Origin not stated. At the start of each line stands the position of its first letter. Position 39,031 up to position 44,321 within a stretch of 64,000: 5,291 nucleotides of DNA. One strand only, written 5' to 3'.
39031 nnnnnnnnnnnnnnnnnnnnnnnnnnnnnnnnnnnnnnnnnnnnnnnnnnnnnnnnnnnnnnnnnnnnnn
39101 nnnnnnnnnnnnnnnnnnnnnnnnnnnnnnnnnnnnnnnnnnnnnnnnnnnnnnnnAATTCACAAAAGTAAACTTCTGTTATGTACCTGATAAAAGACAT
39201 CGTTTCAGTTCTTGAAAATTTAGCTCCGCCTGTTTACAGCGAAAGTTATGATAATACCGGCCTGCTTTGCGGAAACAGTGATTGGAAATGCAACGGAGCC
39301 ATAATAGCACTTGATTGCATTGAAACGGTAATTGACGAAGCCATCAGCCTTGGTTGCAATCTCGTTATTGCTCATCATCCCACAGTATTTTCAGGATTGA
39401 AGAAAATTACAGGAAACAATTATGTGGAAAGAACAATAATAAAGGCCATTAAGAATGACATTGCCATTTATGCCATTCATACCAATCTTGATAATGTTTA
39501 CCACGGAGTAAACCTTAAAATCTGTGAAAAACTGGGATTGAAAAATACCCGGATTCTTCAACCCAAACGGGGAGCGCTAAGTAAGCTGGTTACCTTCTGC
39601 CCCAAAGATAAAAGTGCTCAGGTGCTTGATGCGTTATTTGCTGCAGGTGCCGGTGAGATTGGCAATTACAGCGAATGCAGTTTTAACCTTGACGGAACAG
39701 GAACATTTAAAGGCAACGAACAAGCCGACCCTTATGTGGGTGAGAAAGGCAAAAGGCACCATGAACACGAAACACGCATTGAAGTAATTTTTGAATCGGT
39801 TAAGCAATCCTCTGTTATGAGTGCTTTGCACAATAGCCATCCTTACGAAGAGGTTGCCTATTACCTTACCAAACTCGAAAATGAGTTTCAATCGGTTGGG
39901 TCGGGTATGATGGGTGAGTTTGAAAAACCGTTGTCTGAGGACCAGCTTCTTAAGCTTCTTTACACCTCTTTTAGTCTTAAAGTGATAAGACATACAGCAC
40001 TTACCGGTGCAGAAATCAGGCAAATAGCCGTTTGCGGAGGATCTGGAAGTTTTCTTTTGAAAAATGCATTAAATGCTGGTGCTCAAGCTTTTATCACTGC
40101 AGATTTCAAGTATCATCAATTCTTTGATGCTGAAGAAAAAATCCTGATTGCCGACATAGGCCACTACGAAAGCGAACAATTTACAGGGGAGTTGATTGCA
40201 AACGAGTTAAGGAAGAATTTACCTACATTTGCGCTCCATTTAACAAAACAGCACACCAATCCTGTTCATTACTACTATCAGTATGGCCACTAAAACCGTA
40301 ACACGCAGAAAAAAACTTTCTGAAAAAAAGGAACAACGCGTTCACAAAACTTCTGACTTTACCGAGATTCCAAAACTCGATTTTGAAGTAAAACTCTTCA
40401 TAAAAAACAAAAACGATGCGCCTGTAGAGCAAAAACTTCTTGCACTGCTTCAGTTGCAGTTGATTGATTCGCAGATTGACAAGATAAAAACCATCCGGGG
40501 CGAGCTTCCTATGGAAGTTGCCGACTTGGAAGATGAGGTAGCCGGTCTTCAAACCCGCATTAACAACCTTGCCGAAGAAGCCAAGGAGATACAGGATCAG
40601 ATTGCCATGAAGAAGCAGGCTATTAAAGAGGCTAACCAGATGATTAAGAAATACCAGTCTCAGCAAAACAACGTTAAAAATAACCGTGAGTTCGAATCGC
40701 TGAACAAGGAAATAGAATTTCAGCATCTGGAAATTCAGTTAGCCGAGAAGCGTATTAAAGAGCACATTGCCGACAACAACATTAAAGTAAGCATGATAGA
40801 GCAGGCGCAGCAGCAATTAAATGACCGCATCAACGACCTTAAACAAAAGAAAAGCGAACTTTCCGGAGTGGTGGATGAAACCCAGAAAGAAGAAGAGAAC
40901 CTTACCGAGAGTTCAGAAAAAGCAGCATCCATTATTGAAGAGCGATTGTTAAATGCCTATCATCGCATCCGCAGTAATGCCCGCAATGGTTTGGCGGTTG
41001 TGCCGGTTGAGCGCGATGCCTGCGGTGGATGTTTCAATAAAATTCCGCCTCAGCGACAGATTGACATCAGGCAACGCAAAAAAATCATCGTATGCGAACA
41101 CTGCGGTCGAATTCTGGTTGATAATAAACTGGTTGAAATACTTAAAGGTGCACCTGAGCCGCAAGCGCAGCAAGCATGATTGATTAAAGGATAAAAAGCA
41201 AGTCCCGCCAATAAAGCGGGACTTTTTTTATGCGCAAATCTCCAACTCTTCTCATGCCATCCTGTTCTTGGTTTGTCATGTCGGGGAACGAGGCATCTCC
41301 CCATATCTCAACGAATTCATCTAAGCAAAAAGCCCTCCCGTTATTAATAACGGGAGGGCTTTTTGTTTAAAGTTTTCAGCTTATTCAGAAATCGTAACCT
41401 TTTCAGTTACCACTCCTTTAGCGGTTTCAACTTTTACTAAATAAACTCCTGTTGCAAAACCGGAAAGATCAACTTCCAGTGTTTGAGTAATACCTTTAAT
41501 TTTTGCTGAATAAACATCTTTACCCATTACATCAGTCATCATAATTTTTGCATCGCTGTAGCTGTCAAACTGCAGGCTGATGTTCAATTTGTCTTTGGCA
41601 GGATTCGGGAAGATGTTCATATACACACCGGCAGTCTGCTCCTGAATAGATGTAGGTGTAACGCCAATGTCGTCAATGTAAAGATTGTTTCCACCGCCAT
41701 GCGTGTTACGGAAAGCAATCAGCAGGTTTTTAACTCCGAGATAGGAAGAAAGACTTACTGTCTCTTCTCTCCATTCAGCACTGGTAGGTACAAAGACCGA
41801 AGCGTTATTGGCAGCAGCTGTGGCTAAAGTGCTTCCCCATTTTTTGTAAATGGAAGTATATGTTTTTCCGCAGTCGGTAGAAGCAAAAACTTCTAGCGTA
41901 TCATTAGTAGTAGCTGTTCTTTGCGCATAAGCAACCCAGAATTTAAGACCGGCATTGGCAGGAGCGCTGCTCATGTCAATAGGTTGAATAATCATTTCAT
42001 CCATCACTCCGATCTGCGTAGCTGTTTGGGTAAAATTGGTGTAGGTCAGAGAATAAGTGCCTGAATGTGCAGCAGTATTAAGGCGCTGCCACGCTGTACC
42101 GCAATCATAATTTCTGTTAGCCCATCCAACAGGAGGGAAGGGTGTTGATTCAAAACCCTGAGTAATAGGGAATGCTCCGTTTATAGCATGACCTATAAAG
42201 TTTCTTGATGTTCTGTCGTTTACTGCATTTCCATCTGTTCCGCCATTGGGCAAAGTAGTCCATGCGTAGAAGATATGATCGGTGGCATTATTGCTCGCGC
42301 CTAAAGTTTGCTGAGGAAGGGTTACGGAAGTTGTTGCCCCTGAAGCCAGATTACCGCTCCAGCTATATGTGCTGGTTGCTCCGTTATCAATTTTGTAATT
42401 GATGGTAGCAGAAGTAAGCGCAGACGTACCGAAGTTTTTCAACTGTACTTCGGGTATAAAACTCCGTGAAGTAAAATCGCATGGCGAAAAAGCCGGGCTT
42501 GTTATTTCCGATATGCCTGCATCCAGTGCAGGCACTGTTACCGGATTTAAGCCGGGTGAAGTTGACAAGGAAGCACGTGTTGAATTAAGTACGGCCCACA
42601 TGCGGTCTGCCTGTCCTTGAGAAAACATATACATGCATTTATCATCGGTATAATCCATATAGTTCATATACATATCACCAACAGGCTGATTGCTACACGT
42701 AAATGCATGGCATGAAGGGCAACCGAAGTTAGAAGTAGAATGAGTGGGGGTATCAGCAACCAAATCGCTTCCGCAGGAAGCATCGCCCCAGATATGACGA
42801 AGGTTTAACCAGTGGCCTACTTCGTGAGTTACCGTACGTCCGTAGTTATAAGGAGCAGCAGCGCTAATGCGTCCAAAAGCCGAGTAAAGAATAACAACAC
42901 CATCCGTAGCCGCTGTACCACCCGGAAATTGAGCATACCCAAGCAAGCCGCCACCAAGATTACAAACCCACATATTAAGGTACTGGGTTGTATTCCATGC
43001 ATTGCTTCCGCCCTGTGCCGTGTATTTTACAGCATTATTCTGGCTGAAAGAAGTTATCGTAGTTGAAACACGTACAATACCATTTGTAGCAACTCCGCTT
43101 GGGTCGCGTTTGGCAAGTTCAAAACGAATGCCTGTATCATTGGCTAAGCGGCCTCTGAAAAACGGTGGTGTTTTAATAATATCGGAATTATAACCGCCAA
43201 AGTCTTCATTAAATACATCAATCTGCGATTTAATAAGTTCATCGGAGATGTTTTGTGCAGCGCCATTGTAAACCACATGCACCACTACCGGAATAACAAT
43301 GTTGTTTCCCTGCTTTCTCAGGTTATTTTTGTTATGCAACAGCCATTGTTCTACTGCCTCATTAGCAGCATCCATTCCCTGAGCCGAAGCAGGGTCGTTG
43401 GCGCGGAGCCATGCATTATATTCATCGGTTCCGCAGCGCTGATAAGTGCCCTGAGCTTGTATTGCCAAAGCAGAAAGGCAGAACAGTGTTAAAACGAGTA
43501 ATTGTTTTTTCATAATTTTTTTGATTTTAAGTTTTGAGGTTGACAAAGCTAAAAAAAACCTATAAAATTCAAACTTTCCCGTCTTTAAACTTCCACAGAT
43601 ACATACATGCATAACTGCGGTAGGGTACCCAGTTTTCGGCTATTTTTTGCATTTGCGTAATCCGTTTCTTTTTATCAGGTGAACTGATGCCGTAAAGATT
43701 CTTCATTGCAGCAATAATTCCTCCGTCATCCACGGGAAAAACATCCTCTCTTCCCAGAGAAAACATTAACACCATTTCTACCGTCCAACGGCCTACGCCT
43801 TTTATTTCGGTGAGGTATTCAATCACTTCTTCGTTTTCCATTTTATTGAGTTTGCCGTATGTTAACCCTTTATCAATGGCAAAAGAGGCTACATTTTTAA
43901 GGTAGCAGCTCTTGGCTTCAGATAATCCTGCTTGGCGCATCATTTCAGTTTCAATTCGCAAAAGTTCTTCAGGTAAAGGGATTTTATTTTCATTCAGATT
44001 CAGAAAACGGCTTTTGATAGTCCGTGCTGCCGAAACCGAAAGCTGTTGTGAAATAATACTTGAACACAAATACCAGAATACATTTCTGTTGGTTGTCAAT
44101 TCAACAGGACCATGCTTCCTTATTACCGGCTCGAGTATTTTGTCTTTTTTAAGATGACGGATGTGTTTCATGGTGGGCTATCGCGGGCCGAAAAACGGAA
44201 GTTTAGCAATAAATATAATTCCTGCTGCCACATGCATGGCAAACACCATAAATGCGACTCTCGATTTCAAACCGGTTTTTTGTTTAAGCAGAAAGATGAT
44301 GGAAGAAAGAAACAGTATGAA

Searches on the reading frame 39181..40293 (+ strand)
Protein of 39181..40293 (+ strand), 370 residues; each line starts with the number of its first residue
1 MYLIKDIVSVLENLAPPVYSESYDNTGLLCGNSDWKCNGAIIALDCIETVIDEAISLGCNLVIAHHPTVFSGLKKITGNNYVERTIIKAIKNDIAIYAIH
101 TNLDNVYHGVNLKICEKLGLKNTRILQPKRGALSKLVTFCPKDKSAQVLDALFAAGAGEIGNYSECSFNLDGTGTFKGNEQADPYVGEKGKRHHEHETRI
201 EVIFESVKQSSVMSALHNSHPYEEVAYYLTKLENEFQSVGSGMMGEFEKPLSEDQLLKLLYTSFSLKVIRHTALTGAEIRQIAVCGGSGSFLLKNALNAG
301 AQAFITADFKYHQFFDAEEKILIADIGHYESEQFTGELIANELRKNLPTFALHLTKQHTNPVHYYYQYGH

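Call 63: search_protein_families(library=pfam, proteins=[window:39181-40293:+], max_evalue=0.00001)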
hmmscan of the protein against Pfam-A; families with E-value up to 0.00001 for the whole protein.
window:39181-40293:+ (370 aa): 1 family
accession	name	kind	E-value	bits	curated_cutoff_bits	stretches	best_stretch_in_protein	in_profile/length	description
PF01784.24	DUF34_NIF3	-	5.5e-73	246.2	23.4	1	4-361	3-256/256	Duf34/NIF3 (NGG1p interacting factor 3)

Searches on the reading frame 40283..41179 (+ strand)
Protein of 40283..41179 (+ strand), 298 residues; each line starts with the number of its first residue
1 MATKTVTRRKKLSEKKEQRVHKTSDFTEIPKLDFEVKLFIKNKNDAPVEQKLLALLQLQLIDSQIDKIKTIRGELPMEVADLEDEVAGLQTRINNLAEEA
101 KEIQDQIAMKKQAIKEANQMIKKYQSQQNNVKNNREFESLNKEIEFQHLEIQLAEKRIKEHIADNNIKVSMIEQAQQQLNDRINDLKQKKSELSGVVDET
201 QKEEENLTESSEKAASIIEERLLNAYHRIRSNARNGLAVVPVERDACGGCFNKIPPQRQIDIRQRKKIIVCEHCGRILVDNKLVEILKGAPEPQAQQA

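Call 63: search_protein_families(library=pfam, proteins=[window:40283-41179:+], max_evalue=0.00001)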
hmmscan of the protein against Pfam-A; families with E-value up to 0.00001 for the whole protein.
window:40283-41179:+ (298 aa): 1 family
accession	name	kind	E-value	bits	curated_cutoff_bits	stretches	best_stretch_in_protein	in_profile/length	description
PF02591.20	Zn_ribbon_9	-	2.3e-14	53.6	29.1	1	246-278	1-33/33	C4-type zinc ribbon domain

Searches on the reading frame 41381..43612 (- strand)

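Call 63: search_protein_families(library=pfam, proteins=[window:41381-43612:-], max_evalue=0.00001)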
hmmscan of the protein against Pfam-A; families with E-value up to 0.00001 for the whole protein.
window:41381-43612:- (743 aa): 2 families
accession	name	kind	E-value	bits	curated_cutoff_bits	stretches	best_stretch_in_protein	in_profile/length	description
PF05572.19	Peptidase_M43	-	1.1e-17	64.9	23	1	203-342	9-151/152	Pregnancy-associated plasma protein-A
PF18962.6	Por_Secre_tail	-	1.3e-14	54.6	27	1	667-741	1-75/75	Secretion system C-terminal sorting domain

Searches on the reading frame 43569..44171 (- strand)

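Call 63: search_protein_families(library=pfam, proteins=[window:43569-44171:-], max_evalue=0.00001)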
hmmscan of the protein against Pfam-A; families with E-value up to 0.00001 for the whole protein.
window:43569-44171:- (200 aa): 1 family
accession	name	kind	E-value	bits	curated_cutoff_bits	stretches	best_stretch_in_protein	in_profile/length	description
PF00730.31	HhH-GPD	-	2.5e-15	57.2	26.2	1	36-177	1-105/108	HhH-GPD superfamily base excision DNA repair protein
